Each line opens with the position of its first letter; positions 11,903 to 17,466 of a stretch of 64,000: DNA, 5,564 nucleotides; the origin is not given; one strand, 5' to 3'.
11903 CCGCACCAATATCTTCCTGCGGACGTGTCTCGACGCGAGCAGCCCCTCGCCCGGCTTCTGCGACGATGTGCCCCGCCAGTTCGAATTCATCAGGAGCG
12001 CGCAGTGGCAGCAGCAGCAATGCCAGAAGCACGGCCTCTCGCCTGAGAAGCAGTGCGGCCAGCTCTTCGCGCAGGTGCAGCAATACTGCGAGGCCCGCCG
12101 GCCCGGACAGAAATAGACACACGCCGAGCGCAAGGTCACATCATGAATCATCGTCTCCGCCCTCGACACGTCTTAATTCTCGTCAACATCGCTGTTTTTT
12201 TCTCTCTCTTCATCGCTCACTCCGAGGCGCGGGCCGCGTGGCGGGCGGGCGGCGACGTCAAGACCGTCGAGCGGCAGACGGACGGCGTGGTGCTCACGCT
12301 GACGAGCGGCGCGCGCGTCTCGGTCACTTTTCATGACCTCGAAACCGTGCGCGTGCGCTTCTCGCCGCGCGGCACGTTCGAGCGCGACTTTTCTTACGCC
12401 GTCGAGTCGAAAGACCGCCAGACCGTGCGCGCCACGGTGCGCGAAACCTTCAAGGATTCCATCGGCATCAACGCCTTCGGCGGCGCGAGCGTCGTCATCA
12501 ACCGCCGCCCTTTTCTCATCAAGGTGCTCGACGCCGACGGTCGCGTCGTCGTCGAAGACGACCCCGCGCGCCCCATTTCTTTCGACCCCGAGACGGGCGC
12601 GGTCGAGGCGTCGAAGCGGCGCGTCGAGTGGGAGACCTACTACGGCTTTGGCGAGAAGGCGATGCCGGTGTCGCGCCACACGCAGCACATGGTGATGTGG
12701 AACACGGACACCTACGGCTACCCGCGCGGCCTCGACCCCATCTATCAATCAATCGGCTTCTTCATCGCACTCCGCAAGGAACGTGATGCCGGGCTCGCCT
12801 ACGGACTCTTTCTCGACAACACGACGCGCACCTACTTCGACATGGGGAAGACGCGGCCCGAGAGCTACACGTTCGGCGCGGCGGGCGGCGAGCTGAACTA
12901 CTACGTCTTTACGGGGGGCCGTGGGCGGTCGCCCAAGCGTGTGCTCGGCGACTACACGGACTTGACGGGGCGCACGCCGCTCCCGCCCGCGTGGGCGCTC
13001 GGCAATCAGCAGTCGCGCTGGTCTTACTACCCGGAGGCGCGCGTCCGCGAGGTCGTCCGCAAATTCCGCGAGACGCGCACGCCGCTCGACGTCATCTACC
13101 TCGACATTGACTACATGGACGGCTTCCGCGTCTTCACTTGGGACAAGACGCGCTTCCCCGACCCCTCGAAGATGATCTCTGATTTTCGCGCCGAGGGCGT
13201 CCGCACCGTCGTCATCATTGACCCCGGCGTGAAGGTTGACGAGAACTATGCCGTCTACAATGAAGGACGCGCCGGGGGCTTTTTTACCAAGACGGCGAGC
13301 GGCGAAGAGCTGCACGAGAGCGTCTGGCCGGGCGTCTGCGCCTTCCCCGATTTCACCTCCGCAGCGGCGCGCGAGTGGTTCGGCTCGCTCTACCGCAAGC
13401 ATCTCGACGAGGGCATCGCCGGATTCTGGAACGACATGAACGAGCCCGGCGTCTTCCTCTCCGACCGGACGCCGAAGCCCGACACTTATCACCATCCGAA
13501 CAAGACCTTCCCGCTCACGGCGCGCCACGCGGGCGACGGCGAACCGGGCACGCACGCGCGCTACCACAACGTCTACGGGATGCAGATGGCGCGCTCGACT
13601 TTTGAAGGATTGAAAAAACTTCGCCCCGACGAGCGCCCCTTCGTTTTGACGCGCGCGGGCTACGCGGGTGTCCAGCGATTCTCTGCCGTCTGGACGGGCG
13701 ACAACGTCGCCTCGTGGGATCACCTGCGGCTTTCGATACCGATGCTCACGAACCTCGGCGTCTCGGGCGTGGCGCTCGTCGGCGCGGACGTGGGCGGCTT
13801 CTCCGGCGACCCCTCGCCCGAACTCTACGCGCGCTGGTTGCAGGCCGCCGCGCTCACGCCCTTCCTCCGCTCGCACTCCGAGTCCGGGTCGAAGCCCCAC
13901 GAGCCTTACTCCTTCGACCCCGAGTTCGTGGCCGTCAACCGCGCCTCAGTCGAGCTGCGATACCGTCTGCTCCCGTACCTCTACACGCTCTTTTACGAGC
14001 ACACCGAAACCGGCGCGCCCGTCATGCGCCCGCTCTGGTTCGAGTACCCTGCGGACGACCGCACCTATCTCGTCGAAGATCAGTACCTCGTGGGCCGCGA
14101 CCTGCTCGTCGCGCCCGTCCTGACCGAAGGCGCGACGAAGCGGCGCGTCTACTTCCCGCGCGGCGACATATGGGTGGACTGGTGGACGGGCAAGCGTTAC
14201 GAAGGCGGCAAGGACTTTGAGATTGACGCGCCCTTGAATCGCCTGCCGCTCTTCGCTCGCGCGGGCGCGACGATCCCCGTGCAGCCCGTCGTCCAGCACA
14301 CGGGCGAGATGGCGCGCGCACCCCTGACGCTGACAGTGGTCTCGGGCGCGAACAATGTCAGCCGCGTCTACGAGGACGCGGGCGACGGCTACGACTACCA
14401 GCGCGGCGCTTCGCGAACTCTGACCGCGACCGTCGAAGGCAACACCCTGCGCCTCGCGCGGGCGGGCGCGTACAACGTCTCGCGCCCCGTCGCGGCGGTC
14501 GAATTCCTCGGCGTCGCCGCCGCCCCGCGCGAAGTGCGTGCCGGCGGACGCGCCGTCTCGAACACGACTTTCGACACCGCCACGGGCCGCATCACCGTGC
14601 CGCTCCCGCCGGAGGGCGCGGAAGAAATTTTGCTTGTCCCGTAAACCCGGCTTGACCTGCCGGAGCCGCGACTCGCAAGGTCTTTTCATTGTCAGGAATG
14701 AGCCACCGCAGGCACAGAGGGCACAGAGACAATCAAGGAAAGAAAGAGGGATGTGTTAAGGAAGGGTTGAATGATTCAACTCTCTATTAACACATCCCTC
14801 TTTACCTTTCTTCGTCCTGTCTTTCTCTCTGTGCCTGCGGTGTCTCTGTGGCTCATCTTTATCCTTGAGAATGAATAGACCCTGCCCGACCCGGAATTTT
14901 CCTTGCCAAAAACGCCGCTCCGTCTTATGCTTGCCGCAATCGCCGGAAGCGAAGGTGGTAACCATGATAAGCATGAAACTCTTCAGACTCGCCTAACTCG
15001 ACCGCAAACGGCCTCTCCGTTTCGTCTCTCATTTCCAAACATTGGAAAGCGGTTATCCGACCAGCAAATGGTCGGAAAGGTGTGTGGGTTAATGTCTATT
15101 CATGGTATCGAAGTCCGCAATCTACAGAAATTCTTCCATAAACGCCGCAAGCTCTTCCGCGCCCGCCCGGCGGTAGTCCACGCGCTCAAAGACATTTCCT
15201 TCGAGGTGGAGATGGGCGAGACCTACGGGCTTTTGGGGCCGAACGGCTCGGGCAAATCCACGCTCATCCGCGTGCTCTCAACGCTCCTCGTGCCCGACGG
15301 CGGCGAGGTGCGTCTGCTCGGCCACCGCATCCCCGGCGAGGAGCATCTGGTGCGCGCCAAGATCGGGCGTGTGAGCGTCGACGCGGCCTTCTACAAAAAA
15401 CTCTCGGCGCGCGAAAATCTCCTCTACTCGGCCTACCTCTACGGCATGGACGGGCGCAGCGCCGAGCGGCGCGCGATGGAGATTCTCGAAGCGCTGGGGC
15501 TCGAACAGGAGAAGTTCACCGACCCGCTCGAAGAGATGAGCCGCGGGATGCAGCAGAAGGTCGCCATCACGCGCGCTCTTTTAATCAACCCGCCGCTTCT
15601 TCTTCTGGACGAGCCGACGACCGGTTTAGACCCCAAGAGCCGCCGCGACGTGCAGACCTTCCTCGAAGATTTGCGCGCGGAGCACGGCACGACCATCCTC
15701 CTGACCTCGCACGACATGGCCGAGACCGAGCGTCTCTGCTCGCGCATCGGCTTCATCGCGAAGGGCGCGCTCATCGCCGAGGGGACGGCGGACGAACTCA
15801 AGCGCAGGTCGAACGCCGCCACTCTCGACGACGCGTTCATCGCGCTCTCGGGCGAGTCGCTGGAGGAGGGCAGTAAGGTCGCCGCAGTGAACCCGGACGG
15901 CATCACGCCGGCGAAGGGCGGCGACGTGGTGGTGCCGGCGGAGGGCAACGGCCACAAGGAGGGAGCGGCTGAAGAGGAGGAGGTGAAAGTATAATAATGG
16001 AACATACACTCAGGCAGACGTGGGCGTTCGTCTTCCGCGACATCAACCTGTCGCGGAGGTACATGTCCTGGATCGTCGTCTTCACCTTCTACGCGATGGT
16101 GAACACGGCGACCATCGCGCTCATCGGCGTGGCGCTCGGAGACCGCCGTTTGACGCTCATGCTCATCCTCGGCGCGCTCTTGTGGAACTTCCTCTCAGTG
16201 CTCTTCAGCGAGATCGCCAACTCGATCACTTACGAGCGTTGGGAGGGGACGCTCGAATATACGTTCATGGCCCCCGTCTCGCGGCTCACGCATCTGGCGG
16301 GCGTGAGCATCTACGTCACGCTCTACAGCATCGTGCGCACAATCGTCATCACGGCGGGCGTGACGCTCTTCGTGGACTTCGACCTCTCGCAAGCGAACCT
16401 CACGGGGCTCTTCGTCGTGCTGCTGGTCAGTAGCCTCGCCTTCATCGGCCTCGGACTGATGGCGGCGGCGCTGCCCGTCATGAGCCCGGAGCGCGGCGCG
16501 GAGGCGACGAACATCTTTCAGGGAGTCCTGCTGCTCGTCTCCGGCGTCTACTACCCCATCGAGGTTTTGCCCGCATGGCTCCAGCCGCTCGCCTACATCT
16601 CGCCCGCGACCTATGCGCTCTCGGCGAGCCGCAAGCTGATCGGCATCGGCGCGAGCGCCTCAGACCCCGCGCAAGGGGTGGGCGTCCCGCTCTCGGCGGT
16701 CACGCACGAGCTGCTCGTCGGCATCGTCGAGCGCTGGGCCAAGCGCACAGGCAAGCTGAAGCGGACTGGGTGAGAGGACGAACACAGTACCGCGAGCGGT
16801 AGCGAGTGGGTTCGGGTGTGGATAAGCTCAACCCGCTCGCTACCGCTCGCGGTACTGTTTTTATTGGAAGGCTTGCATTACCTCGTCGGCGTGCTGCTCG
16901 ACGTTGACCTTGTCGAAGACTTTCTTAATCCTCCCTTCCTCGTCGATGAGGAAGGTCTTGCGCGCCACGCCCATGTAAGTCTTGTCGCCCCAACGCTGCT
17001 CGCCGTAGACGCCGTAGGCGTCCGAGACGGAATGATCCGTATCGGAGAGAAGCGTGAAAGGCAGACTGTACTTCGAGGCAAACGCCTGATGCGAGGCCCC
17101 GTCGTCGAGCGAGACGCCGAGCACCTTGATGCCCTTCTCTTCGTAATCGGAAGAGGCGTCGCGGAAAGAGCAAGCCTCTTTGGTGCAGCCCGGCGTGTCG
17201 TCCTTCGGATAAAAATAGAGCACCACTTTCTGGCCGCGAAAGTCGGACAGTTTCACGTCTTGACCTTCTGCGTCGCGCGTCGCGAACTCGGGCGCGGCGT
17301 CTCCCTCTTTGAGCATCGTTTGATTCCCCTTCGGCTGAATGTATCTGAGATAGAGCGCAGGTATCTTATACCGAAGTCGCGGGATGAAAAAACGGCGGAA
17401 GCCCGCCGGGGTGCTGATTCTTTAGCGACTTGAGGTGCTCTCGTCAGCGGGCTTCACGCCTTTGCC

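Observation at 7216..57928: Family of intergenic hairpins whose arms are degenerate 7-nt tandem repeats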

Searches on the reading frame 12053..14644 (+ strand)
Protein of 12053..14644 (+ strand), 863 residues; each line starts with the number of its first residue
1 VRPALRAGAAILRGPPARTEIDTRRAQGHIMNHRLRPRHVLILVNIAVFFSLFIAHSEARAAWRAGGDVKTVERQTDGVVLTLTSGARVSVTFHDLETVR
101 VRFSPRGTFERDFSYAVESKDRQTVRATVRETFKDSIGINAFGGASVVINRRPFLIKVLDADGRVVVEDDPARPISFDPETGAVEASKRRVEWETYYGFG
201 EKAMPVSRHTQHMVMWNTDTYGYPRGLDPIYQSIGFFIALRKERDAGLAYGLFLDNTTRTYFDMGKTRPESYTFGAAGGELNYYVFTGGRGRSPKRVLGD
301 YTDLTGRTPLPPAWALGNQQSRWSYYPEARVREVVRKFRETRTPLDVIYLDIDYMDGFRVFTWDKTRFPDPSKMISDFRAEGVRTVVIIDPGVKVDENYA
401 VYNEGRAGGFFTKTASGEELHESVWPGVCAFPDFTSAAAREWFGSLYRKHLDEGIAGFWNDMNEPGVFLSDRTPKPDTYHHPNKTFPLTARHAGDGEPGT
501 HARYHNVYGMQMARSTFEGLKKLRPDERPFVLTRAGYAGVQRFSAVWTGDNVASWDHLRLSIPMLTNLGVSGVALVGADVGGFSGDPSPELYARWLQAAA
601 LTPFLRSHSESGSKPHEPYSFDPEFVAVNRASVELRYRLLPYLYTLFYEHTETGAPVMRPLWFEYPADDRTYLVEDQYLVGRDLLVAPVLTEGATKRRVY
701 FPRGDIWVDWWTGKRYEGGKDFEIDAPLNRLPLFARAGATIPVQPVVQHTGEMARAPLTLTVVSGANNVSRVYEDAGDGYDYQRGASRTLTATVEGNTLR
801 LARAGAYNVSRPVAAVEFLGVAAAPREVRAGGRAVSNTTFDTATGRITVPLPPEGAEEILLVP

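Call 9: search_protein_families(library=pfam, proteins=[window:12053-14644:+])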
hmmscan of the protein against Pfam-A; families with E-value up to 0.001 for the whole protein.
window:12053-14644:+ (863 aa): 4 families
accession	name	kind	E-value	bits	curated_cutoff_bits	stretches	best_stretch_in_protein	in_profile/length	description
PF01055.32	Glyco_hydro_31_2nd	-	7.2e-122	407.3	23.5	1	308-646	1-328/328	Glycosyl hydrolases family 31 TIM-barrel domain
PF13802.12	Gal_mutarotas_2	-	2.1e-32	113.4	27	1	89-263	2-184/184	Glycosyl hydrolase 31 N-terminal galactose mutarotase-like domain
PF21365.3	Glyco_hydro_31_3rd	-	4.3e-31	107.6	24.4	1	654-741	1-87/87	Glycosyl hydrolase family 31 C-terminal domain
PF17137.9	DUF5110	-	2.7e-08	34.2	27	1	757-809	1-57/71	Domain of unknown function (DUF5110)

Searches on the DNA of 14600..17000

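Call 77: search_rna_families(source=window, start=14600, end=17000, threshold=evalue, max_evalue=0.1)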
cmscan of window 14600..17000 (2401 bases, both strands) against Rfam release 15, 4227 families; matches with E-value up to 0.1: 10.
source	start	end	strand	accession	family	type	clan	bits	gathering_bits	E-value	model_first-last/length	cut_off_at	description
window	14692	14849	+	RF04199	MIR6027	Gene; miRNA;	-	43.2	95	2.5e-07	1-159/159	no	MIR6027 microRNA precursor family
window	14724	14825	-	RF04059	MIR5020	Gene; miRNA;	-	35.4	73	6e-05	1-109/109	no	MIR5020 microRNA precursor family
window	16777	16865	+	RF04102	MIR6457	Gene; miRNA;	-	31.2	140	0.0016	1-177/177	no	MIR6457 microRNA precursor family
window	14719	14829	-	RF01911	MIR2118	Gene; miRNA;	-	30.3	85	0.0026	1-170/170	no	MIR2118 microRNA precursor family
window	14713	14842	+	RF03659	MIR2871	Gene; miRNA;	-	27.7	99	0.022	1-118/118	no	MIR2871 microRNA precursor family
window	14699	14847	+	RF03792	MIR6462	Gene; miRNA;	-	27.6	96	0.043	1-119/119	no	MIR6462 microRNA precursor family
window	14728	14813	+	RF02436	SpF43_sRNA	Gene; sRNA;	-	25.5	70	0.029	1-99/99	no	Streptococcus sRNA SpF43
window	16787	16855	+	RF04018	mir-5316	Gene; miRNA;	-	24.9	70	0.016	1-89/89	no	mir-5316 microRNA precursor family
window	14725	14820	-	RF00690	MIR408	Gene; miRNA;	-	24.6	64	0.004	1-126/126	no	MIR408 microRNA precursor family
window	14734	14815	+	RF04164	MIR1507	Gene; miRNA;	-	24.1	73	0.018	1-107/107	no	MIR1507 microRNA precursor family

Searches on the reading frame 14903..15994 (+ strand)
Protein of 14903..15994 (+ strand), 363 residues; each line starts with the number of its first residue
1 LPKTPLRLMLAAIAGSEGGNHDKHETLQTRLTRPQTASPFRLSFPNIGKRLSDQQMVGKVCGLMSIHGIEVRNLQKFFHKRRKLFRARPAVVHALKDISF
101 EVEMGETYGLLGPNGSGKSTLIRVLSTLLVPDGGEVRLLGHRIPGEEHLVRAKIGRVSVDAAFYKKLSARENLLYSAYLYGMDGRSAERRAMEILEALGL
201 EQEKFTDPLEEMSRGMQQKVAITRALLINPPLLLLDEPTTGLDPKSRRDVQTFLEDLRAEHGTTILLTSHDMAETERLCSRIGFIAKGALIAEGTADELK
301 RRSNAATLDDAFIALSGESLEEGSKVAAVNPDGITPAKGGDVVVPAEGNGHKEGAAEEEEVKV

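Call 73: search_protein_families(library=pfam, proteins=[window:14903-15994:+], max_evalue=0.0001)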
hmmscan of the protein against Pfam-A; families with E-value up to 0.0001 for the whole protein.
window:14903-15994:+ (363 aa): 4 families
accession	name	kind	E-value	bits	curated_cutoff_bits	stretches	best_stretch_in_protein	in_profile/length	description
PF00005.33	ABC_tran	-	8e-33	114.4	25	1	95-240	1-137/137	ABC transporter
PF13304.12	AAA_21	-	2.5e-16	61.1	27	1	207-273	233-301/304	AAA domain, putative AbiEii toxin, Type IV TA system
PF13555.12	AAA_29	-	3.5e-06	27.1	27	1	100-133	17-50/61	P-loop containing region of AAA domain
PF13401.12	AAA_22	-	2.1e-05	25.2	27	1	110-267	10-120/130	AAA domain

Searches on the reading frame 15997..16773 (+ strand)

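Call 73: search_protein_families(library=pfam, proteins=[window:15997-16773:+], max_evalue=0.0001)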
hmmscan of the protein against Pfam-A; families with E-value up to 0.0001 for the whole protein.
window:15997-16773:+ (258 aa): 2 families
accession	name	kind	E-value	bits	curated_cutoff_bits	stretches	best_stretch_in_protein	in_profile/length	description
PF01061.29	ABC2_membrane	-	9.4e-17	61.7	26.9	1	9-213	4-208/211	ABC-2 type transporter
PF12698.13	ABC2_membrane_3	-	7.2e-11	42.2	31.6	1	57-226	164-329/347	ABC-2 family transporter protein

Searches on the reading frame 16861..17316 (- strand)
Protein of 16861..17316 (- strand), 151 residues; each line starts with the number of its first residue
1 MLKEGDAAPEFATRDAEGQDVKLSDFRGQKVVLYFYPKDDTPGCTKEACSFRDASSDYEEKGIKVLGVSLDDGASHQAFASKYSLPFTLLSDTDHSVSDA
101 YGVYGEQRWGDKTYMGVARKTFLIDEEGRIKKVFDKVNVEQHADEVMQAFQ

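Call 73: search_protein_families(library=pfam, proteins=[window:16861-17316:-], max_evalue=0.0001)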
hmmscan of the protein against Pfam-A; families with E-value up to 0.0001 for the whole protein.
window:16861-17316:- (151 aa): 2 families
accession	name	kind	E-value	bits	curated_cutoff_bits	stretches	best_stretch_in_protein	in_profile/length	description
PF00578.27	AhpC-TSA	-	2.7e-43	147.3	26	1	5-132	2-123/124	AhpC/TSA family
PF08534.16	Redoxin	-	1.6e-30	106.3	26.6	1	3-141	1-142/148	Redoxin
